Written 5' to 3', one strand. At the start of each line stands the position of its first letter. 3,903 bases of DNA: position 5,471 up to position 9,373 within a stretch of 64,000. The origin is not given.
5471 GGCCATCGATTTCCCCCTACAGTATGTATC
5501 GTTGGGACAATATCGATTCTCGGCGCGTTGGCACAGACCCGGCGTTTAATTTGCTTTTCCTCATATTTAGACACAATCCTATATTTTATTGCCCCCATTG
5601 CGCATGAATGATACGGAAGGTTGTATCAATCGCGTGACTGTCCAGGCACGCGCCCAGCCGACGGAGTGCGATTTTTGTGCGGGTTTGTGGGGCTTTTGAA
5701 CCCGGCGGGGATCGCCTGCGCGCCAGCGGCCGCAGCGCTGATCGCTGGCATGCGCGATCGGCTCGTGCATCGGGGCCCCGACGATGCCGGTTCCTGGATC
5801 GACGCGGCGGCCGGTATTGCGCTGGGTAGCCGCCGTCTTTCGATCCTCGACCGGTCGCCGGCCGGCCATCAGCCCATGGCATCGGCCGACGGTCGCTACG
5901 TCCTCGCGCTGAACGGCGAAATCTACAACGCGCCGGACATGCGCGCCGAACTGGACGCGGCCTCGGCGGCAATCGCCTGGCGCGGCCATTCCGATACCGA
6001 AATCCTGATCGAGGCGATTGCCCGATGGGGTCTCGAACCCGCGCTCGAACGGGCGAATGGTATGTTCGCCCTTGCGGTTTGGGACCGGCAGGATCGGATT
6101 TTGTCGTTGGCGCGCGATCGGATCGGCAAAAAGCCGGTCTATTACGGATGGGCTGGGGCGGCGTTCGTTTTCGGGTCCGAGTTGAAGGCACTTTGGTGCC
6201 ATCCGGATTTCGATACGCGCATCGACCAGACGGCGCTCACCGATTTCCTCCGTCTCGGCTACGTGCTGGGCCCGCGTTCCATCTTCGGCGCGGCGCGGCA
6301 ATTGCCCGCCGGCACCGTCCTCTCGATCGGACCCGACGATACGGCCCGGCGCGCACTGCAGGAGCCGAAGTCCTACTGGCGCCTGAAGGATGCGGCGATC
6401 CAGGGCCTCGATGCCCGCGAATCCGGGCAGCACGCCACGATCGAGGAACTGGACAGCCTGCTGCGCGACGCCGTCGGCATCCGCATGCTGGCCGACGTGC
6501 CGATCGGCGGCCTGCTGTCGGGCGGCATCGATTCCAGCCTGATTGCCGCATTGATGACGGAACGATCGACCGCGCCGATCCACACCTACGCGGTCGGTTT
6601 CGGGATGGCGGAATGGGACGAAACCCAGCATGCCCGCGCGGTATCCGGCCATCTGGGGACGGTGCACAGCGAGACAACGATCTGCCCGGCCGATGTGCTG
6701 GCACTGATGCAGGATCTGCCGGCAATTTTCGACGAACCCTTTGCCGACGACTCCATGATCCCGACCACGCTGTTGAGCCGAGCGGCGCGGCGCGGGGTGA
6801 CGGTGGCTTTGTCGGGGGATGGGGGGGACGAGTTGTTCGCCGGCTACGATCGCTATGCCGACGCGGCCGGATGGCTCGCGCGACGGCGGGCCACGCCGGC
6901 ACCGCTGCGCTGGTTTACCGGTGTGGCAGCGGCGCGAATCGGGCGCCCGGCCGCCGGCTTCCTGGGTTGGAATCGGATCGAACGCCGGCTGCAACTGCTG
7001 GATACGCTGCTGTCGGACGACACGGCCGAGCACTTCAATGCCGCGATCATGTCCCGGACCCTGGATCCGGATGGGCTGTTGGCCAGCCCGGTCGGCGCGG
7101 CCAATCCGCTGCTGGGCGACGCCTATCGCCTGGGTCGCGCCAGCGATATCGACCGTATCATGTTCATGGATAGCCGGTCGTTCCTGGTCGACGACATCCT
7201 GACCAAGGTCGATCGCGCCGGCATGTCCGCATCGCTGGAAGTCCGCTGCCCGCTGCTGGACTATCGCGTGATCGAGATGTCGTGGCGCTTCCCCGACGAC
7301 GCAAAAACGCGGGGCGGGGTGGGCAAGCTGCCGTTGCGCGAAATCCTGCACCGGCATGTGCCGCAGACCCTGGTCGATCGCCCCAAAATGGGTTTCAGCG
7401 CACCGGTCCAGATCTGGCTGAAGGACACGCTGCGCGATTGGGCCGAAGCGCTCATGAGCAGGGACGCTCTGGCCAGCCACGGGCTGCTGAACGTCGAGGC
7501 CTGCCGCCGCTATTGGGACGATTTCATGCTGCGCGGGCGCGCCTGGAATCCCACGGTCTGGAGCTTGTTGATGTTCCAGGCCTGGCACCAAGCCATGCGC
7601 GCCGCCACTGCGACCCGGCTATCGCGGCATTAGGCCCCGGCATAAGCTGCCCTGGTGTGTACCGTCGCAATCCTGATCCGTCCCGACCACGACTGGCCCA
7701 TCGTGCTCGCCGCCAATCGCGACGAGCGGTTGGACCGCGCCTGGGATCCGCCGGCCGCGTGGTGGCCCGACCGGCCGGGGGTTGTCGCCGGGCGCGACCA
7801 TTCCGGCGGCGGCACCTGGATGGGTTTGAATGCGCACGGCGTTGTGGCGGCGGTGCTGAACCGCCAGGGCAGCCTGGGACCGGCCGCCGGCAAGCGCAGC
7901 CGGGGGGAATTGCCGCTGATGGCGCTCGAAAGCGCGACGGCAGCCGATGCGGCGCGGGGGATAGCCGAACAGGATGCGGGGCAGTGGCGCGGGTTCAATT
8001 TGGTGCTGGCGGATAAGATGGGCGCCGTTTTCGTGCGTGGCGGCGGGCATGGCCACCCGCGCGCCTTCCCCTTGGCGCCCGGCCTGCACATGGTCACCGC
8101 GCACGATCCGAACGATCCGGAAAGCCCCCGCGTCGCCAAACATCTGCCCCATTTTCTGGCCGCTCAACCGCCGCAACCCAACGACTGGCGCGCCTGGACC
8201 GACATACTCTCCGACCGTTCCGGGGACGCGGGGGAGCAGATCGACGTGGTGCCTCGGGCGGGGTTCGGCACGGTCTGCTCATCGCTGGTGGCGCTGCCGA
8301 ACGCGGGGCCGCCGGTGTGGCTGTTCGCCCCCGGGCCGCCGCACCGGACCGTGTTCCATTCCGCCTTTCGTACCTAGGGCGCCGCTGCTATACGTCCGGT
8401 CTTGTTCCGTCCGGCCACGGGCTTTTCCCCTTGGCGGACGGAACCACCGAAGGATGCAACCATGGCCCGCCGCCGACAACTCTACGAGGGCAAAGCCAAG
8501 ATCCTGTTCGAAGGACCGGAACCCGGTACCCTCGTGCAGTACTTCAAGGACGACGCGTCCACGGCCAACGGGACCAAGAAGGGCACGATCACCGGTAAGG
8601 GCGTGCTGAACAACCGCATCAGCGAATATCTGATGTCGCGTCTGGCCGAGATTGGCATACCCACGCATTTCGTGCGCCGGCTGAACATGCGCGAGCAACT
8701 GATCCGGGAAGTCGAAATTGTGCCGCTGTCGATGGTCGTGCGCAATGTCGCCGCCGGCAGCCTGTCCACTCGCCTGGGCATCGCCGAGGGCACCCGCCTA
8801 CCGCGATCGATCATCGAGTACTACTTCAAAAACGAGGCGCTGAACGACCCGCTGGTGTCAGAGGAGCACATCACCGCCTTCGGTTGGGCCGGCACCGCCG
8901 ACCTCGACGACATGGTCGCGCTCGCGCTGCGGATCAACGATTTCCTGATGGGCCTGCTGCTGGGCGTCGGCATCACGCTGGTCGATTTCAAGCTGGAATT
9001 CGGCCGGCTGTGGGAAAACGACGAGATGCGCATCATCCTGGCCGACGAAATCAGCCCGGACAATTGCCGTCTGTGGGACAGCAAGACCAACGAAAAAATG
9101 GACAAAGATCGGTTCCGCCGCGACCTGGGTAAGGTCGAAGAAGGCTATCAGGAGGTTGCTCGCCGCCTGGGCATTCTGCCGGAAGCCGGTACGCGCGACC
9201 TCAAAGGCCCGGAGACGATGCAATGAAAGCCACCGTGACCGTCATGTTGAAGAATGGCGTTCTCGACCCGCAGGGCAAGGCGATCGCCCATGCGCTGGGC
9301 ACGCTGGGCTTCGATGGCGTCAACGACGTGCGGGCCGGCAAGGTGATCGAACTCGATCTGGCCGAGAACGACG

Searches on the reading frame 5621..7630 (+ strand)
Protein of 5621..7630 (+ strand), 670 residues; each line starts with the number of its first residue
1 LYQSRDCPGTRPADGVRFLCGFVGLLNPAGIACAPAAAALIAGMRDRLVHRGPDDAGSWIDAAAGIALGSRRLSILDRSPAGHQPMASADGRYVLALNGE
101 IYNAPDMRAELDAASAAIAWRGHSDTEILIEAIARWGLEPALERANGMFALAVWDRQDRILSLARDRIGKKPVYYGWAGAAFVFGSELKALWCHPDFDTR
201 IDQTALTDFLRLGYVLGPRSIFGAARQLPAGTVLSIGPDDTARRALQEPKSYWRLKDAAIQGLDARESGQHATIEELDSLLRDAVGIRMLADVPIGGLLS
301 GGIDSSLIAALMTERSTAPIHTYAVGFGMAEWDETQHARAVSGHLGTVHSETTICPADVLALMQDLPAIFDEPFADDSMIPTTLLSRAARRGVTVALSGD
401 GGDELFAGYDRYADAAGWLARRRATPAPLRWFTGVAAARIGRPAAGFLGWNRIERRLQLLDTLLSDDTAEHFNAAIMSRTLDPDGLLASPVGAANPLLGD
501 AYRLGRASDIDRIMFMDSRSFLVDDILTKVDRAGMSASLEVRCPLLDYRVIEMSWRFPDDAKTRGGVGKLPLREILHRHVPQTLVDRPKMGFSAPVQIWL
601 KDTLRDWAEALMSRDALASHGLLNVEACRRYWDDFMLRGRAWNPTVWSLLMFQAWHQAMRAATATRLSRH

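Call 76: search_protein_families(library=pfam, proteins=[window:5621-7630:+], max_evalue=0.00001)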
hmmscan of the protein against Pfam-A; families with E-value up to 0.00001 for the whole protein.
window:5621-7630:+ (670 aa): 3 families
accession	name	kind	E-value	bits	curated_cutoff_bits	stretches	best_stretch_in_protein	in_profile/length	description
PF00733.27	Asn_synthase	-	3.3e-98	330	21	1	276-657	1-354/354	Asparagine synthase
PF13522.11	GATase_6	-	2.7e-39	134.6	27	1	53-187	1-130/130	Glutamine amidotransferase domain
PF13537.11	GATase_7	-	1e-38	132.5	25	1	71-191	2-121/123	Glutamine amidotransferase domain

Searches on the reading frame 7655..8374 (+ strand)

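Call 76: search_protein_families(library=pfam, proteins=[window:7655-8374:+], max_evalue=0.00001)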
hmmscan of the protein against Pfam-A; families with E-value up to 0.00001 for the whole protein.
window:7655-8374:+ (240 aa): 1 family
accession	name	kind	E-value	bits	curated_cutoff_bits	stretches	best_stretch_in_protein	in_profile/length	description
PF05742.17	TANGO2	-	1.1e-26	94.9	22.6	1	1-122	1-127/257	Transport and Golgi organisation 2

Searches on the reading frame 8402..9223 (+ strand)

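Call 76: search_protein_families(library=pfam, proteins=[window:8402-9223:+], max_evalue=0.00001)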
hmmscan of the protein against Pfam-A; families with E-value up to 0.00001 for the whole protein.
window:8402-9223:+ (274 aa): 1 family
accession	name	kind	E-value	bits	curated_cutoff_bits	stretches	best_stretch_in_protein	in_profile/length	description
PF01259.24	SAICAR_synt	-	5.4e-78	262.4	20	1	26-255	1-232/233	SAICAR synthetase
